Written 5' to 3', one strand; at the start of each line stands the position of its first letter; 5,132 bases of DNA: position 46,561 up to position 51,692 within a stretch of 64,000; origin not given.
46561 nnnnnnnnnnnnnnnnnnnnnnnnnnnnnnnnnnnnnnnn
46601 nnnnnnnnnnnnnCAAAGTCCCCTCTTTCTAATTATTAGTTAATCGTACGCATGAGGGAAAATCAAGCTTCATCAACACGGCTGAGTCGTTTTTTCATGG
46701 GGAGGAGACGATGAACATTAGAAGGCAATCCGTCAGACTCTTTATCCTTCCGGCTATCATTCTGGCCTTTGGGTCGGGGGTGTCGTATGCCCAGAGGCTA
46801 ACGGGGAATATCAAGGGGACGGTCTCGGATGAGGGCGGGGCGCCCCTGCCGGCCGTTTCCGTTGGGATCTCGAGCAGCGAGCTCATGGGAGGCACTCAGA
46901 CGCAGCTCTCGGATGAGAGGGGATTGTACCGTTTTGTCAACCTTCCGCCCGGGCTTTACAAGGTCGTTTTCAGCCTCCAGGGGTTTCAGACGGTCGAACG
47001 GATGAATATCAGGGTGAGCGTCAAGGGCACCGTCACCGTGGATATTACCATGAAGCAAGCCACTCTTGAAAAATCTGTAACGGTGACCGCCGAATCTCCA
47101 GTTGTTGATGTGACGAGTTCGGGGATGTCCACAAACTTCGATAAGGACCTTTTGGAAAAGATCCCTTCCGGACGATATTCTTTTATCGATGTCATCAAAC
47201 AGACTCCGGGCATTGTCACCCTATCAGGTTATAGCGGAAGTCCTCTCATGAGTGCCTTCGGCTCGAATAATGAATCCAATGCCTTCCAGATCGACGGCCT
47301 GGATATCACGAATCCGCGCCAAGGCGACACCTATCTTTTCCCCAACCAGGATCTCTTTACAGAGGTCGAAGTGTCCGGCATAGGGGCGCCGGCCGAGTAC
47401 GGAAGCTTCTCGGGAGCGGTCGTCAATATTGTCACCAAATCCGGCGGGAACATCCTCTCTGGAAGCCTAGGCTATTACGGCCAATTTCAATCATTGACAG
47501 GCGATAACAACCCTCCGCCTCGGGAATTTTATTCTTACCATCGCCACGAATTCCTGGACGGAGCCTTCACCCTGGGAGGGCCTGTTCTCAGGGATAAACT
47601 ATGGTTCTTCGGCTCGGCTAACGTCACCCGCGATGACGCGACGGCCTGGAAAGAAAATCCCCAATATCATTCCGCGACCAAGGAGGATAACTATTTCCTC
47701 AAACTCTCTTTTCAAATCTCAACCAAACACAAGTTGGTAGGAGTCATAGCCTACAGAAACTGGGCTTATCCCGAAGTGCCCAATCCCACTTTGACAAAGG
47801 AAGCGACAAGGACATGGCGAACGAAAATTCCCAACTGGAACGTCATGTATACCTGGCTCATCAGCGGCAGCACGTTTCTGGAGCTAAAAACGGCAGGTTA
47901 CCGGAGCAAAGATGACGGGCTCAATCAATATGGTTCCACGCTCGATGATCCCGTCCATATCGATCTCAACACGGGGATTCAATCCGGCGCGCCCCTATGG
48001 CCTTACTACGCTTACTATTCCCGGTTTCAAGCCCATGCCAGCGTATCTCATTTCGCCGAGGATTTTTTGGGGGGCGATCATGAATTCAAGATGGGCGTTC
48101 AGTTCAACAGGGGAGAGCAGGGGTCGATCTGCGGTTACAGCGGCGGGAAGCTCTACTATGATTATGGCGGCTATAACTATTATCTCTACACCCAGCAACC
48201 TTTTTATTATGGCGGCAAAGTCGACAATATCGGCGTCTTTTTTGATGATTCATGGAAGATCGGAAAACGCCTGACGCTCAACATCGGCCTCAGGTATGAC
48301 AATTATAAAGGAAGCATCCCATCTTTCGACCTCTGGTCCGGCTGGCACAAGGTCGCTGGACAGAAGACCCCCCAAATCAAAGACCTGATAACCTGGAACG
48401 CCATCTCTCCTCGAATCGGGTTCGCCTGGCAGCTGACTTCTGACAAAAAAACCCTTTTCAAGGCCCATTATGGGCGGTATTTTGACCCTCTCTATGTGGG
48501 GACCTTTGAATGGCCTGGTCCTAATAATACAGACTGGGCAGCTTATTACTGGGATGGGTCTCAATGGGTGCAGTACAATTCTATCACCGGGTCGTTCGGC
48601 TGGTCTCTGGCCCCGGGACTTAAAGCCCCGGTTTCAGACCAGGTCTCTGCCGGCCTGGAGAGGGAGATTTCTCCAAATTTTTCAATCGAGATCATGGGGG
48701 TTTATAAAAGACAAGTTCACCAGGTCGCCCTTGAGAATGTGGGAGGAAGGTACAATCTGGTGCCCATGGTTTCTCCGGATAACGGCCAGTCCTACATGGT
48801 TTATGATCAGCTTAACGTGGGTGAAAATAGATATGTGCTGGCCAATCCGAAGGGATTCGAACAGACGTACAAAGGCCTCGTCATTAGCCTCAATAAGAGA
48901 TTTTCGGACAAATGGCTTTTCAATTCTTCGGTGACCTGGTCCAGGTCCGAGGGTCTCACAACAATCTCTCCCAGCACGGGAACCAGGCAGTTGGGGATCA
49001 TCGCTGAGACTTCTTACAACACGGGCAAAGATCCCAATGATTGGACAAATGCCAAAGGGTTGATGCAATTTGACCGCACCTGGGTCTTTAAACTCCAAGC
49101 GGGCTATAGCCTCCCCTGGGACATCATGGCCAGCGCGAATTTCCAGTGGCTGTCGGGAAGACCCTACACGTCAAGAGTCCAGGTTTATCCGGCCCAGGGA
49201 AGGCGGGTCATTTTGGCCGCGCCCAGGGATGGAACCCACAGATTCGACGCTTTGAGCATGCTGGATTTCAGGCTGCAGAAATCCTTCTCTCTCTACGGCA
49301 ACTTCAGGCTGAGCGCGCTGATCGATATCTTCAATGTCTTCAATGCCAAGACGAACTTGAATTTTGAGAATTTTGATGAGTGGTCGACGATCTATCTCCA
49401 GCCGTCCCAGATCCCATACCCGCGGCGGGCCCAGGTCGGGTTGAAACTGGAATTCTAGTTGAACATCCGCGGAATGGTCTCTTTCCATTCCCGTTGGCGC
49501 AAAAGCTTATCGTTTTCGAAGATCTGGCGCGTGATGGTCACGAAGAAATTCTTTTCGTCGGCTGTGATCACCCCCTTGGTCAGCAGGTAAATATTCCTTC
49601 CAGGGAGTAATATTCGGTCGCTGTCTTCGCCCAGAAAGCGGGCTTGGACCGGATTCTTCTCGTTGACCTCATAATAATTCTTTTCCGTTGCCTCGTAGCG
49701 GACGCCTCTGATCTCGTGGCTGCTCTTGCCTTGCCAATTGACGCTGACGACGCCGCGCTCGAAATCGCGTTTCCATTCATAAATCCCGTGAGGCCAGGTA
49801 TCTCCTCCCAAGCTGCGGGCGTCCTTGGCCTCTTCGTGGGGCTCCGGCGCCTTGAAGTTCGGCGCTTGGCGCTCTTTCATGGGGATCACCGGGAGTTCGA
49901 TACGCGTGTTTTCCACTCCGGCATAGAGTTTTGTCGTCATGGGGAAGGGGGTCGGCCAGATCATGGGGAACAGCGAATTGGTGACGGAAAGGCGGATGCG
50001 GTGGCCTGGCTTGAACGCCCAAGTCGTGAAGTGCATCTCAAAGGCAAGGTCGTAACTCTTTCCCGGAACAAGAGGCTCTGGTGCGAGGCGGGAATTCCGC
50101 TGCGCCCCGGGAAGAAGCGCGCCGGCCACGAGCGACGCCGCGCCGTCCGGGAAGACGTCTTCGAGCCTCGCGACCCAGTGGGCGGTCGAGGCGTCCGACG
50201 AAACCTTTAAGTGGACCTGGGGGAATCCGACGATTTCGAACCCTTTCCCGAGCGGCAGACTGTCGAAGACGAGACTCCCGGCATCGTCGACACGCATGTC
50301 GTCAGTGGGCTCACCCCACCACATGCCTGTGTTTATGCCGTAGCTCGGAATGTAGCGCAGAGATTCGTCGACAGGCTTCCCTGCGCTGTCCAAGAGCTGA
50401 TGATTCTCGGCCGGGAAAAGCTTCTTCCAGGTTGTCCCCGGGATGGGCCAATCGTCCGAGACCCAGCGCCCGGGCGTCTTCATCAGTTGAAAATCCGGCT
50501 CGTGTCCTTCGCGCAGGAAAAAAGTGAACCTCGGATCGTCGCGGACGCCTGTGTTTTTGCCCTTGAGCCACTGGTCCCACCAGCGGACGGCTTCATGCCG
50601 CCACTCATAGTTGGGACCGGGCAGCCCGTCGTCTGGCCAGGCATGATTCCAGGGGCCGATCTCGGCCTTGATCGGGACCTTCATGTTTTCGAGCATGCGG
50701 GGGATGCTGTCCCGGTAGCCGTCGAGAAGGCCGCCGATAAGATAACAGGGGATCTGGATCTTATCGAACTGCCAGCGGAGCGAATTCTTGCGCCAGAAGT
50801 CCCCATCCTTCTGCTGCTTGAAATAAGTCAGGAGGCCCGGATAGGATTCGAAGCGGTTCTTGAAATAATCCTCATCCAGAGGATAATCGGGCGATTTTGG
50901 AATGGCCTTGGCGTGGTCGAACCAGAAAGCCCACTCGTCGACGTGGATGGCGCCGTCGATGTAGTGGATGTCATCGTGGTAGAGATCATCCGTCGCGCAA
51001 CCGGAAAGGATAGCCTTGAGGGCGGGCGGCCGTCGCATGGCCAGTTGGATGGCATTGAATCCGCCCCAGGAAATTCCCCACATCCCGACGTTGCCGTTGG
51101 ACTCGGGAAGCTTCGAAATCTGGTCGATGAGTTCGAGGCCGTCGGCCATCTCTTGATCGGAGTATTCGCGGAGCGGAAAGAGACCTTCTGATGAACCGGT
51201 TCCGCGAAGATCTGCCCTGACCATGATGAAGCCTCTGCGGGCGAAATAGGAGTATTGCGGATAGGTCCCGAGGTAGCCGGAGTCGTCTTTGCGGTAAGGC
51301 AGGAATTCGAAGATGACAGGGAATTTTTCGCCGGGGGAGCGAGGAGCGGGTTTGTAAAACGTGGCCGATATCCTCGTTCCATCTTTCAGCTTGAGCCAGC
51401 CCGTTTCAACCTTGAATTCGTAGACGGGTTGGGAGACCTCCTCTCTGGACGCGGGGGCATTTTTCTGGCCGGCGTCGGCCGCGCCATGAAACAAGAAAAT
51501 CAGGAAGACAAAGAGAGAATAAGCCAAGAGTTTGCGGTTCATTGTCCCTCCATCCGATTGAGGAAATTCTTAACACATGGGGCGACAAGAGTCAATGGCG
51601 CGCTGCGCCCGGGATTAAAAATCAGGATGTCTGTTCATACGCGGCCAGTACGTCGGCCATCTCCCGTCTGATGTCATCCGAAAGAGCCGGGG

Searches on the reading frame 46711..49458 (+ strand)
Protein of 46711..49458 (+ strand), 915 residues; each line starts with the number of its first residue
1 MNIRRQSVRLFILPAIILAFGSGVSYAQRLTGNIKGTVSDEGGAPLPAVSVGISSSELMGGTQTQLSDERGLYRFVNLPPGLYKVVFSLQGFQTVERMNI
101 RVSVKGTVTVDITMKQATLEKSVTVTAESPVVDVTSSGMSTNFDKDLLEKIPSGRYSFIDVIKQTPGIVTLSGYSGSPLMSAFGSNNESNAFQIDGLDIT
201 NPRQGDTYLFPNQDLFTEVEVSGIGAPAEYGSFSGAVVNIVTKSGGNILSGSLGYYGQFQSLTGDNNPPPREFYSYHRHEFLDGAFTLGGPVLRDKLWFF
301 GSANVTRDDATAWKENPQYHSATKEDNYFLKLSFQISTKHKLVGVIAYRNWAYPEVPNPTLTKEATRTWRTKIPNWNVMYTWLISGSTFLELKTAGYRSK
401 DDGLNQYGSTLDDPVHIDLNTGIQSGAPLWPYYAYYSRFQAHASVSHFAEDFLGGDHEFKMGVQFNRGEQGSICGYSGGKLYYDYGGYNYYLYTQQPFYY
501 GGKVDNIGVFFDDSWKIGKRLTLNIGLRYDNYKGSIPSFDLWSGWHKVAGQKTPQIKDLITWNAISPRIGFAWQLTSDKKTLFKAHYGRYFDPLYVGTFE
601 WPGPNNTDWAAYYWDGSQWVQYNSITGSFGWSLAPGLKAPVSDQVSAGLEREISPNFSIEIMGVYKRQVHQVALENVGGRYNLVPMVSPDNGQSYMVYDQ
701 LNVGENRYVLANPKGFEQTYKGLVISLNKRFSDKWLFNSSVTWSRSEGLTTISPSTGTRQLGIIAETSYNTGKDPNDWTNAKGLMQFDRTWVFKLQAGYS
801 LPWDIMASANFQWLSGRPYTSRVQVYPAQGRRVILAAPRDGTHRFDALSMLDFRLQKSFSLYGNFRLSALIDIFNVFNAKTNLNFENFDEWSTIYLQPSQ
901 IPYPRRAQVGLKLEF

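Call 21: search_protein_families(library=pfam, proteins=[window:46711-49458:+], max_evalue=0.001)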
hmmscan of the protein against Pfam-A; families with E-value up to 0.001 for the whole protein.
window:46711-49458:+ (915 aa): 6 families
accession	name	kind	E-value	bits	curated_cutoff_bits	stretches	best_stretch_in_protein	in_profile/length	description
PF25183.1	OMP_b-brl_4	-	2.9e-39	135.6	30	2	321-803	150-679/838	Outer membrane beta barrel domain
PF13620.12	CarboxypepD_reg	-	3.3e-16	59.8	32.3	1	34-115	2-82/82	Carboxypeptidase regulatory-like domain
PF00593.30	TonB_dep_Rec_b-barrel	-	3.7e-13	50.6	27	1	370-864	55-432/436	TonB dependent receptor-like, beta-barrel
PF13715.12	CarbopepD_reg_2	-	7.2e-09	36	32.2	1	34-120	1-82/88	CarboxypepD_reg-like domain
PF17210.9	SdrD_B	-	0.00026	21.6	29.7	1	38-90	16-67/112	SdrD B-like domain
PF07715.20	Plug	-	0.00029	21.8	23.9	1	141-235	10-104/107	TonB-dependent Receptor Plug Domain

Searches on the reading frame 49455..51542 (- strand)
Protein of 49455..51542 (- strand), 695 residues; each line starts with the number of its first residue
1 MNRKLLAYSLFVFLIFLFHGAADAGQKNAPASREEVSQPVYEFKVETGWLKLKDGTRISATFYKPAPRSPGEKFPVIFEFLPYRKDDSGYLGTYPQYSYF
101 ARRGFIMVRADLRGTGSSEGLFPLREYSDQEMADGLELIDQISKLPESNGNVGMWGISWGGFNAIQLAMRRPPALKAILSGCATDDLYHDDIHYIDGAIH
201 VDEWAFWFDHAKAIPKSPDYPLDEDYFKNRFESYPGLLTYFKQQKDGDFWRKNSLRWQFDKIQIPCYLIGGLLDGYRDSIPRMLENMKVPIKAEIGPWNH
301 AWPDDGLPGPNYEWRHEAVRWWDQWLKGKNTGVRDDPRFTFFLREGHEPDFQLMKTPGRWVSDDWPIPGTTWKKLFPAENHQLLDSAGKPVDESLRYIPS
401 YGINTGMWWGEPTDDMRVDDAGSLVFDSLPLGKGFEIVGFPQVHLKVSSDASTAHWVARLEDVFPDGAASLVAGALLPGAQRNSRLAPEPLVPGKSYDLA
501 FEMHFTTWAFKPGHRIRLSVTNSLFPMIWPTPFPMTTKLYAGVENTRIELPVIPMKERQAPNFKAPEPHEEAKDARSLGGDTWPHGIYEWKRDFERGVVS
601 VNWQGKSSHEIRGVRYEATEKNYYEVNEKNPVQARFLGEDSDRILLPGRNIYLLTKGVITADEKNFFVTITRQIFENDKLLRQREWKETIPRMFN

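Call 21: search_protein_families(library=pfam, proteins=[window:49455-51542:-], max_evalue=0.001)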
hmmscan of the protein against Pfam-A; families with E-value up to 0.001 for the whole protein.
window:49455-51542:- (695 aa): 6 families
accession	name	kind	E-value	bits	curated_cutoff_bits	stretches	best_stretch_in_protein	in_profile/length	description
PF02129.25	Peptidase_S15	-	3.6e-47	161.7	23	1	54-301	1-261/262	X-Pro dipeptidyl-peptidase (S15 family)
PF08530.16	PepX_C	-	2.4e-27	96.7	22.5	1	332-539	2-195/217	X-Pro dipeptidyl-peptidase C-terminal non-catalytic domain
PF12146.15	Hydrolase_4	-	1.2e-07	31.8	27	1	98-184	25-111/239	Serine aminopeptidase, S33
PF00561.26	Abhydrolase_1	-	8.5e-07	29.3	25.8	1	99-188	22-103/245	alpha/beta hydrolase fold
PF00326.27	Peptidase_S9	-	7.7e-06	26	22.6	1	97-193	7-107/213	Prolyl oligopeptidase family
PF12697.13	Abhydrolase_6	-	0.0004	21.5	26.3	1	99-235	22-148/217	Alpha/beta hydrolase family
